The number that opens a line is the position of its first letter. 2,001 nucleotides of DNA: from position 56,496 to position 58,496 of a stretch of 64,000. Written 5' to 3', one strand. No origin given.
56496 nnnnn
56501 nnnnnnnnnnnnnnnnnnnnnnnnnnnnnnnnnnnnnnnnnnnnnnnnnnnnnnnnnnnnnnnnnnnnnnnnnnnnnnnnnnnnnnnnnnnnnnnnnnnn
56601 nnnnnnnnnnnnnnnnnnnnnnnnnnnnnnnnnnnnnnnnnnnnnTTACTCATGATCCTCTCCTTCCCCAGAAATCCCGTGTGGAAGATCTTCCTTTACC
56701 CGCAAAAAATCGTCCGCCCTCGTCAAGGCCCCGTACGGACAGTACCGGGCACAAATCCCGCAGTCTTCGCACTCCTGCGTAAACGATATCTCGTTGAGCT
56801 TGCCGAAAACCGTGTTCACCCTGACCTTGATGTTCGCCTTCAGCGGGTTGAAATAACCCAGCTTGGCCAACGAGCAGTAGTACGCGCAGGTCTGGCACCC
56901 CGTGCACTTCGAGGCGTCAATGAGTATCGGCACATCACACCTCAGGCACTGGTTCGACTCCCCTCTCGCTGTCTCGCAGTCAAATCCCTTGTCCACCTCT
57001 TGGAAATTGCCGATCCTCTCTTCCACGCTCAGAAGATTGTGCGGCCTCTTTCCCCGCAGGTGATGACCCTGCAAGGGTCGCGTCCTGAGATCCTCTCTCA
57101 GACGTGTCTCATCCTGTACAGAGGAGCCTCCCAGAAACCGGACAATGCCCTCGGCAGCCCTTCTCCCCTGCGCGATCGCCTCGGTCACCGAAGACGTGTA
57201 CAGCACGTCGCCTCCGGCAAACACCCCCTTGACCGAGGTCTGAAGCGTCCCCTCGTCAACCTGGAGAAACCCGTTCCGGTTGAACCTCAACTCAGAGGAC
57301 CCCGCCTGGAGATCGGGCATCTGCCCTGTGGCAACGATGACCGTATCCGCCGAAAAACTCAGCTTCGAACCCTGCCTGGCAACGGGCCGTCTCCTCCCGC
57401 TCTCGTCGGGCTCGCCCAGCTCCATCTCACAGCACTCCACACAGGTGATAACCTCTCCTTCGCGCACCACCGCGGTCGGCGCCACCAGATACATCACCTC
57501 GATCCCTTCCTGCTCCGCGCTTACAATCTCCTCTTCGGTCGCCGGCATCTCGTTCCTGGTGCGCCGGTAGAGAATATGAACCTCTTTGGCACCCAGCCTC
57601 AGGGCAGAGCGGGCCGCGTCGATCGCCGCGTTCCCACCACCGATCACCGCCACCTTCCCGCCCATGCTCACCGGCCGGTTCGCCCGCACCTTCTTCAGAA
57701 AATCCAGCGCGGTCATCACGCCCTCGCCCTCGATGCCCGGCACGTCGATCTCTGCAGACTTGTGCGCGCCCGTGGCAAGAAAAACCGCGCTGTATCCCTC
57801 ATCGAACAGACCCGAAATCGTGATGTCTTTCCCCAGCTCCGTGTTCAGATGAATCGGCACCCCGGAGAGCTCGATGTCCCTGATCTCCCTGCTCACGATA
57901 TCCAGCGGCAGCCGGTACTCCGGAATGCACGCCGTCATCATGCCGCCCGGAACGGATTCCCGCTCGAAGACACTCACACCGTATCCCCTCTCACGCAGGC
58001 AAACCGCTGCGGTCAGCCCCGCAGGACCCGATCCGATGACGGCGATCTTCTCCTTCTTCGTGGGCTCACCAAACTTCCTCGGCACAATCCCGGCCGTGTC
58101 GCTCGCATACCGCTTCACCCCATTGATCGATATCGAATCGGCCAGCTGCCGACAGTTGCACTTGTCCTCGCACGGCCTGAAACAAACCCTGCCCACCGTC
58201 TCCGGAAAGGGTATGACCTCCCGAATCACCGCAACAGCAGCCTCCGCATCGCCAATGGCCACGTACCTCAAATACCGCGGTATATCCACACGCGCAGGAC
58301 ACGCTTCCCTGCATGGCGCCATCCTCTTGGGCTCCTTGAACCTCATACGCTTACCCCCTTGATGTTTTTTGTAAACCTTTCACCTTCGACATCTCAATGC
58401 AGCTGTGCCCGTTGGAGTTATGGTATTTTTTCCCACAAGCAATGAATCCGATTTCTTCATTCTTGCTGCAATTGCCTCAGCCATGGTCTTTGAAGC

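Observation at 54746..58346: AOR paired with a fused GltD-like FAD/NAD(P) oxidoreductase-ferredoxin: an AorABC-like NAD(P)-coupled tungsten enzyme with AorA and AorC fused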

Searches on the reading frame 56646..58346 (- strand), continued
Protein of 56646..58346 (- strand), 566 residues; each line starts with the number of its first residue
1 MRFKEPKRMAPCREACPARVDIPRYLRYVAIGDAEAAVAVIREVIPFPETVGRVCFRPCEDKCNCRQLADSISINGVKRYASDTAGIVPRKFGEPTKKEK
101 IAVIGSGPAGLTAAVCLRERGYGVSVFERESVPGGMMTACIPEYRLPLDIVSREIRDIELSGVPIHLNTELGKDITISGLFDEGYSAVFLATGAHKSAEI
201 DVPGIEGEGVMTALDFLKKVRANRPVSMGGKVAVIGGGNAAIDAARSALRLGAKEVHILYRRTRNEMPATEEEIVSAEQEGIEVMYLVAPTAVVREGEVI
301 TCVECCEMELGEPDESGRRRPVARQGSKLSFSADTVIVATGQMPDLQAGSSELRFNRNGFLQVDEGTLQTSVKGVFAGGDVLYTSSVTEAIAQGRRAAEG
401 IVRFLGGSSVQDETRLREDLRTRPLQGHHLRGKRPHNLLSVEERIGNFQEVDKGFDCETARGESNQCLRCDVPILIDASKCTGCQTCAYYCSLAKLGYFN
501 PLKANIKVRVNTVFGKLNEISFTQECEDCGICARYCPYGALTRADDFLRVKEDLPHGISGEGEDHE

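Call 61: fold_search(model_id=the predicted structure, library=pdb)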
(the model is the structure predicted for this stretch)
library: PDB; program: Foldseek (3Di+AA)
matches with E <= 10: 1933; with E <= 0.001: 632
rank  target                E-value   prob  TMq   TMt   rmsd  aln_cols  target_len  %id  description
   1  9bov_A                5.7e-53  1.00  0.76  0.38   9.1       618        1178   35  Structure of electron bifurcating Nfn-ABC complexed with NAD from Caldicellulosiruptor saccharolyticus (released 2025-03-05)
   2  9n5u_A                1.5e-49  1.00  0.76  0.46   8.2       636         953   31  Structure of the Thermococcus sibiricus NfnABC complex (released 2025-05-07)
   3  8oh5_C                5.4e-49  1.00  0.74  0.37   9.1       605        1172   32  Cryo-EM structure of the electron bifurcating transhydrogenase StnABC complex from Sporomusa Ovata (state 2) (released 2023-09-13)
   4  9n5v_A                6.3e-47  1.00  0.75  0.46   7.9       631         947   31  Structure of the NAD(H)-bound Thermococcus sibiricus NfnABC complex (released 2025-05-07)
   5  5jca_L                1.4e-41  1.00  0.64  0.76   2.9       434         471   38  NADP(H) bound NADH-dependent Ferredoxin:NADP Oxidoreductase (NfnI) from Pyrococcus furiosus (released 2017-04-12)
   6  5jfc_L                1.3e-40  1.00  0.63  0.76   2.7       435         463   36  NADH-dependent Ferredoxin:NADP Oxidoreductase (NfnI) from Pyrococcus furiosus (released 2017-04-12)
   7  4ylf_B                3.2e-39  1.00  0.67  0.80   2.1       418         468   41  Insights into flavin-based electron bifurcation via the NADH-dependent reduced ferredoxin-NADP oxidoreductase structur (released 2015-07-08)
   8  5vj7_A                9.5e-39  1.00  0.63  0.77   2.7       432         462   36  Ferredoxin NADP Oxidoreductase (Xfn) (released 2017-07-19)
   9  6s6s_E                2.9e-37  1.00  0.65  0.77   2.7       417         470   36  Structure of Azospirillum brasilense Glutamate Synthase in a4b4 oligomeric state. (released 2019-09-11)
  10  6s6t_E                3.2e-35  1.00  0.65  0.78   2.7       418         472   36  Structure of Azospirillum brasilense Glutamate Synthase in a4b3 oligomeric state (released 2019-09-11)
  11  8f6n_D                1.3e-33  1.00  0.65  0.38   2.8       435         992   30  Dihydropyrimidine Dehydrogenase (DPD) C671S Mutant Soaked with Thymine Quasi-Anaerobically (released 2023-02-01)
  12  2vdc_G                1.9e-33  1.00  0.64  0.79   2.7       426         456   34  THE 9.5 A RESOLUTION STRUCTURE OF GLUTAMATE SYNTHASE FROM CRYO-ELECTRON MICROSCOPY AND ITS OLIGOMERIZATION BEHAVIOR IN (released 2008-01-15)
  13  1gt8_B                2.5e-33  1.00  0.65  0.37   2.8       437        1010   30  DIHYDROPYRIMIDINE DEHYDROGENASE (DPD) FROM PIG, TERNARY COMPLEX WITH NADPH AND URACIL-4-ACETIC ACID (released 2002-04-11)
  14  1h7x_A                2.5e-33  1.00  0.64  0.36   3.5       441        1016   30  Dihydropyrimidine dehydrogenase (DPD) from pig, ternary complex of a mutant enzyme (C671A), NADPH and 5-fluorouracil (released 2001-02-23)
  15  1h7w_B                2.8e-33  1.00  0.65  0.37   2.9       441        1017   30  Dihydropyrimidine dehydrogenase (DPD) from pig (released 2001-02-23)
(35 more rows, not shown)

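Call 77: list_cluster_members(proteins=[P0121, window:56646-58346:-, P0133])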
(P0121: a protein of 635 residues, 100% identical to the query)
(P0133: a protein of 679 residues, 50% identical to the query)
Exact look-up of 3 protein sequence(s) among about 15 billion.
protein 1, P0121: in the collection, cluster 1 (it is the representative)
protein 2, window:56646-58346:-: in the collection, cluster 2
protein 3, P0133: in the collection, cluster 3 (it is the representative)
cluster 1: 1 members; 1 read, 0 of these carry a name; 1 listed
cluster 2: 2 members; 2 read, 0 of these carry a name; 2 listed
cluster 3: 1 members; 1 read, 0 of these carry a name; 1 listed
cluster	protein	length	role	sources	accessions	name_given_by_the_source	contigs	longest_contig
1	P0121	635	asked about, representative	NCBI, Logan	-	-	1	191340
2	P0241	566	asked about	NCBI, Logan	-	-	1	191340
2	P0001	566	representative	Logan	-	-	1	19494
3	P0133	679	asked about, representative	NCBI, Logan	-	-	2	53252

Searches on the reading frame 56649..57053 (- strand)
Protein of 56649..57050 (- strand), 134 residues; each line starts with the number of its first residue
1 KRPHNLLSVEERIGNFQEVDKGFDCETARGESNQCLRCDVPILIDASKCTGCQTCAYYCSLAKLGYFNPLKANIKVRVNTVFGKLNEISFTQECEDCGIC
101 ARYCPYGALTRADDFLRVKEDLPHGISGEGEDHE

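Call 57: find_related_loci(query=A3, collection=metagenome_contigs, flank=5000)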
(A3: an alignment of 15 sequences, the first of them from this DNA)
Query A3 (135 aa) in metagenome_contigs; peptide patterns used: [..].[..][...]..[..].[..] (x = any residue, [..] = any of these).
127 stretches matched a pattern; 36 encode a relative of the query (tblastn E <= 1e-3); 36 distinct loci.
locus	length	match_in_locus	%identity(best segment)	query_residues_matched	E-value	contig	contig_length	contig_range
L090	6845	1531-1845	52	8-112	4e-33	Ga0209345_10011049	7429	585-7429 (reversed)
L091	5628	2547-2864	52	7-112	8e-33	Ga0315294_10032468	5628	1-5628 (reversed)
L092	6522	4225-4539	50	8-112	9e-32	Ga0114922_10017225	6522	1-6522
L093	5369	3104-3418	51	8-114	1e-31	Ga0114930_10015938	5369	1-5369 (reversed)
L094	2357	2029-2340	54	8-112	3e-31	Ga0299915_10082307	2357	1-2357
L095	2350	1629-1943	49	8-112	3e-31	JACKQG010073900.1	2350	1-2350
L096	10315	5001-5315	50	8-112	2e-30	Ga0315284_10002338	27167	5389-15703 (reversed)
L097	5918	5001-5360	48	8-120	3e-30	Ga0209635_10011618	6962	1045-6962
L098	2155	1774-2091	50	8-114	6e-30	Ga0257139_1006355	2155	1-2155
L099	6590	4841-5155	49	8-112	6e-30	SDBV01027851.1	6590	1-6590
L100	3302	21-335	47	8-112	1e-29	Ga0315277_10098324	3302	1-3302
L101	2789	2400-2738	48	1-112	8e-30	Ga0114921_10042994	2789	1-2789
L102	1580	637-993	48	8-120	1e-29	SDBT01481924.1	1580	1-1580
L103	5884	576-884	48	10-112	1e-29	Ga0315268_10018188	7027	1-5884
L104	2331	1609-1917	47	10-113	3e-29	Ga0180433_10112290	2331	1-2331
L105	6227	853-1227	42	2-120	2e-28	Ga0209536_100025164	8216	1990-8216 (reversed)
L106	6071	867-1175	48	10-114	2e-28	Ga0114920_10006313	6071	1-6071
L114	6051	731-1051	45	10-117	4e-27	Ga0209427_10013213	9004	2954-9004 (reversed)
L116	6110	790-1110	45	10-117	4e-27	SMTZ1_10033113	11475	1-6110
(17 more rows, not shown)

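Call 90: search_protein_families(library=pfam, proteins=[L114:3050-4279:+, L114:4285-5505:+, L106:3347-4438:+, L106:4520-5647:+, L105:3541-4455:+, L105:4452-5216:+, L096:7808-8515:+, L103:4547-5440:+, L116:3037-4179:+], max_evalue=0.00001)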
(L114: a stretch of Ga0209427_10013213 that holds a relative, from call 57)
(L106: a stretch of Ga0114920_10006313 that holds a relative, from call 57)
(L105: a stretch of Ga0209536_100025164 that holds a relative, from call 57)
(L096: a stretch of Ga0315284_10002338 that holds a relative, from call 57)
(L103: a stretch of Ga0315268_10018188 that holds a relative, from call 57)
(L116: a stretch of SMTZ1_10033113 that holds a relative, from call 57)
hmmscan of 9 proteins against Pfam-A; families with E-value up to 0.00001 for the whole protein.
L114:3050-4279:+ (409 aa): 1 family
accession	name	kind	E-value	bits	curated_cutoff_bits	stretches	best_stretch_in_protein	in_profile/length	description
PF02515.22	CoA_transf_3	-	2.7e-78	264.1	23.3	1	2-385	1-366/366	CoA-transferase family III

L114:4285-5505:+ (406 aa): 1 family
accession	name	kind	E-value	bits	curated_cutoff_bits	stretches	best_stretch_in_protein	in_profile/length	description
PF02515.22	CoA_transf_3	-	3.7e-95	319.6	23.3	1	8-381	2-366/366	CoA-transferase family III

L106:3347-4438:+ (363 aa): 2 families
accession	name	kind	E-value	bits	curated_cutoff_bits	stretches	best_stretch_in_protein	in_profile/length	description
PF03060.21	NMO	-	3.6e-60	204.5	28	2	81-334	106-330/331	Nitronate monooxygenase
PF00478.31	IMPDH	-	1.3e-10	41.3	25.6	0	153-208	198-253/345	IMP dehydrogenase / GMP reductase domain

L106:4520-5647:+ (375 aa): 4 families
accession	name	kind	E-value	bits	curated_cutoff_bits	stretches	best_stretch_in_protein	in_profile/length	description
PF02771.21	Acyl-CoA_dh_N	-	6.9e-33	113.8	22.9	1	6-116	1-112/113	Acyl-CoA dehydrogenase, N-terminal domain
PF00441.29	Acyl-CoA_dh_1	-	3.1e-29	102.5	22.4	1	224-359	1-135/150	Acyl-CoA dehydrogenase, C-terminal domain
PF02770.24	Acyl-CoA_dh_M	-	1.3e-16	60.9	33.3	1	122-212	2-97/97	Acyl-CoA dehydrogenase, middle domain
PF08028.16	Acyl-CoA_dh_2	-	1.2e-12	48.7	22.7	1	241-351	3-122/134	Acyl-CoA dehydrogenase, C-terminal domain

L105:3541-4455:+ (304 aa): 2 families
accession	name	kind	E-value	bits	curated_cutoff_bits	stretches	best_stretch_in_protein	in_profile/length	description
PF00005.33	ABC_tran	-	3.9e-35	121.9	25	1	21-163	2-136/137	ABC transporter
PF13304.12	AAA_21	-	3.5e-07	31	27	0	103-174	194-279/304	AAA domain, putative AbiEii toxin, Type IV TA system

L105:4452-5216:+ (254 aa): 2 families
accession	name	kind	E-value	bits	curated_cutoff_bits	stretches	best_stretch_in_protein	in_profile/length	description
PF01061.29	ABC2_membrane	-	9.1e-19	68.3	26.9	1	31-217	25-209/211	ABC-2 type transporter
PF12698.13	ABC2_membrane_3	-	2.3e-11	43.8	31.6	1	56-245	159-346/347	ABC-2 family transporter protein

L096:7808-8515:+ (235 aa): 1 family
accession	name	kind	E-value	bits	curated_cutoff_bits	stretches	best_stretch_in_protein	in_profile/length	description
PF03358.20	FMN_red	-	2.5e-25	89.3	24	1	3-155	1-138/152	NADPH-dependent FMN reductase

L103:4547-5440:+ (297 aa): 4 families
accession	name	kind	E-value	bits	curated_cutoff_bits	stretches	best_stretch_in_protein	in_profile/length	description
PF03446.21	NAD_binding_2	-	5e-51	173.3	21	1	2-161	1-161/161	NAD binding domain of 6-phosphogluconate dehydrogenase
PF14833.11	NAD_binding_11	-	4.5e-31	108.1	30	1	164-281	1-119/122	NAD-binding of NADP-dependent 3-hydroxyisobutyrate dehydrogenase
PF03807.23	F420_oxidored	-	2.6e-07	31.6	21.6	1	3-77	2-79/94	NADP oxidoreductase coenzyme F420-dependent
PF02826.25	2-Hacid_dh_C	-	3.5e-06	27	25.1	0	3-73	39-108/178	D-isomer specific 2-hydroxyacid dehydrogenase, NAD binding domain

L116:3037-4179:+ (380 aa): 1 family
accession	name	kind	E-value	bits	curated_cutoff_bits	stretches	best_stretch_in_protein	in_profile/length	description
PF02515.22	CoA_transf_3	-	5.5e-71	240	23.3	1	2-347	1-330/366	CoA-transferase family III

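Call 103: search_protein_representatives(protein=window:56649-57050:-)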
Query: 134 residues. Proteins with E-value up to 0.001 (for the whole library): 642; up to 1e-10: 52; up to 1e-30: 1. The best 150 are listed.
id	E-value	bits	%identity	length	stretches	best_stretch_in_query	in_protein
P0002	3.0e-70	250.8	89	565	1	1-123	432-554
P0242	1.6e-24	102.6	45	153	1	7-112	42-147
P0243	3.8e-24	101.4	47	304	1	7-111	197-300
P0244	2.4e-23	98.8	47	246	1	7-112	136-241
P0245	1.7e-22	96.1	45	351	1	7-112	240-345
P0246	2.8e-22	95.3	48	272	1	6-111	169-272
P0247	3.8e-22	94.9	49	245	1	7-111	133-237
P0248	7.4e-22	94.0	50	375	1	8-112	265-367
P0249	6.2e-21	91.0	52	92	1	32-115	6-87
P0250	3.0e-20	88.7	46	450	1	9-113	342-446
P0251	3.8e-20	88.4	46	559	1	6-114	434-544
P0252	3.9e-20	88.4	49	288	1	19-113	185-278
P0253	3.6e-19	85.2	45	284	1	7-110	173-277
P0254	8.9e-19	84.0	51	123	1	36-110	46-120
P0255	3.8e-18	81.9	44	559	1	7-112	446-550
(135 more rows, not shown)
